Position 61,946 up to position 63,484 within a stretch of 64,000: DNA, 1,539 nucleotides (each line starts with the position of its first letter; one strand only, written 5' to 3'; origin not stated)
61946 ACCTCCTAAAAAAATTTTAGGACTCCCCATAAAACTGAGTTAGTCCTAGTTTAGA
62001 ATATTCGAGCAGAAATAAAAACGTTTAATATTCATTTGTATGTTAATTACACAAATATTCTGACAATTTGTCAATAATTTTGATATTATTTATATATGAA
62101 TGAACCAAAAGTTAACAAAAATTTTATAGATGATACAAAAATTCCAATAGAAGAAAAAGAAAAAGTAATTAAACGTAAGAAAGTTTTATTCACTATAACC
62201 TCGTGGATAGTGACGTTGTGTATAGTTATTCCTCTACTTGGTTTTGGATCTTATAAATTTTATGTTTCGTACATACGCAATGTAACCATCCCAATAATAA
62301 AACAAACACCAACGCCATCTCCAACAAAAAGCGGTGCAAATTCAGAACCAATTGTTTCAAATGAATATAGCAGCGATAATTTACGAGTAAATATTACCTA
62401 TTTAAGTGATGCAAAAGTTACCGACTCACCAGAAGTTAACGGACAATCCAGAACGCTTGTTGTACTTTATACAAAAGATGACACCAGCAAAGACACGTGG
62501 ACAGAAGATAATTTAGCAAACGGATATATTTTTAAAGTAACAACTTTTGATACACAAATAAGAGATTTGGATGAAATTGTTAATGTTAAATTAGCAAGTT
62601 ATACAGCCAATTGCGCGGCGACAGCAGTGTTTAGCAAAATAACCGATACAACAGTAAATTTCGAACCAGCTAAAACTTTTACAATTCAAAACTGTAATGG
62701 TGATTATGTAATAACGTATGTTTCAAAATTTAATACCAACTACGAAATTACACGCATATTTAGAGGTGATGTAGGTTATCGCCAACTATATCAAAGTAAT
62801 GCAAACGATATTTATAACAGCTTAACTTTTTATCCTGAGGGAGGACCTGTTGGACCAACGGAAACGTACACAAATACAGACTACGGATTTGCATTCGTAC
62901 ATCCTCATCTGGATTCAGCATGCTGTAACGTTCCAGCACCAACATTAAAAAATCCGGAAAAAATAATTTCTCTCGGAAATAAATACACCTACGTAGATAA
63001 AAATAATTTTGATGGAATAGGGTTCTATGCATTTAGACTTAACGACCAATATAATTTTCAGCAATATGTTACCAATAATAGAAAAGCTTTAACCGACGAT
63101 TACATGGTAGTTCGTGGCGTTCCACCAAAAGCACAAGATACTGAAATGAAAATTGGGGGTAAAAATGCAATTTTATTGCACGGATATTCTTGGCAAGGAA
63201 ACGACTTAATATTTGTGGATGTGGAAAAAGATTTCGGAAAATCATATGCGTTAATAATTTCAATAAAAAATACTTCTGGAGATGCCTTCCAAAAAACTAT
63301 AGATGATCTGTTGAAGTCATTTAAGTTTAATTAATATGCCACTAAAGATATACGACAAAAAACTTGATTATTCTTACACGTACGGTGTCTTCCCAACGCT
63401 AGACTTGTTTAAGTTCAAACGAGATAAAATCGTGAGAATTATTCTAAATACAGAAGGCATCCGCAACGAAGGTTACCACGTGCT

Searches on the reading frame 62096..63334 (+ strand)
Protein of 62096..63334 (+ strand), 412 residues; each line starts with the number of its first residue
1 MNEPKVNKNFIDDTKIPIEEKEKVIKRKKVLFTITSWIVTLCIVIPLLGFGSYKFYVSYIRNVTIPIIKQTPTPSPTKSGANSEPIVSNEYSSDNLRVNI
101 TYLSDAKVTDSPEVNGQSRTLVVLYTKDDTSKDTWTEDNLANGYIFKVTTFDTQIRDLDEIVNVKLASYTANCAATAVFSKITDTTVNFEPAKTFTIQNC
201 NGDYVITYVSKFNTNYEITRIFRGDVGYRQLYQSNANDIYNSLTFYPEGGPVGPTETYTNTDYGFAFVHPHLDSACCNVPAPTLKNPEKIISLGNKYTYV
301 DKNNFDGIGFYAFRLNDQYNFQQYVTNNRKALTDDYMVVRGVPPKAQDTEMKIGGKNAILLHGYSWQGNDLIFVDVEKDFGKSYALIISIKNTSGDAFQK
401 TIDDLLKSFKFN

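Call 49: find_encoding_contigs(protein=window:62096-63334:+, flank=10000, max_places=1)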
Protein window:62096-63334:+ (412 aa): 15 contigs read that carry it; 1 place shown.
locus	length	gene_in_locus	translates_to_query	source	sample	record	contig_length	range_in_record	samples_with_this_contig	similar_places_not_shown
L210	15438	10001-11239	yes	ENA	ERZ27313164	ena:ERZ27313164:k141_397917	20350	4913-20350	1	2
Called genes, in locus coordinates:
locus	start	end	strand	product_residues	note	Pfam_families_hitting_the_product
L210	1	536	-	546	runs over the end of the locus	PF01368:DHH, PF02272:DHHA1, PF17768:RecJ_OB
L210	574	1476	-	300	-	PF07549:Sec_GG (weak), PF02355:SecD_SecF_C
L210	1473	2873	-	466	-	PF21760:SecD_1st, PF22599:SecDF_P1_head, PF02355:SecD_SecF_C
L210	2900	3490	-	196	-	-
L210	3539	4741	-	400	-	PF11258:DUF3048, PF17479:DUF3048_C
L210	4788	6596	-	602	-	PF08439:Peptidase_M3_N, PF01432:Peptidase_M3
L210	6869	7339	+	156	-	PF03449:GreA_GreB_N, PF01272:GreA_GreB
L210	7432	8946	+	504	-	PF01921:tRNA-synt_1f, PF09334:tRNA-synt_1g (faint)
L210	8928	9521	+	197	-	-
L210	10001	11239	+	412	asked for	-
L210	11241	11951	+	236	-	PF00588:SpoU_methylase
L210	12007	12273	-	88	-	-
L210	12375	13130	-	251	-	PF02585:PIG-L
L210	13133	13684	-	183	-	PF00156:Pribosyltran (faint)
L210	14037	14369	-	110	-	-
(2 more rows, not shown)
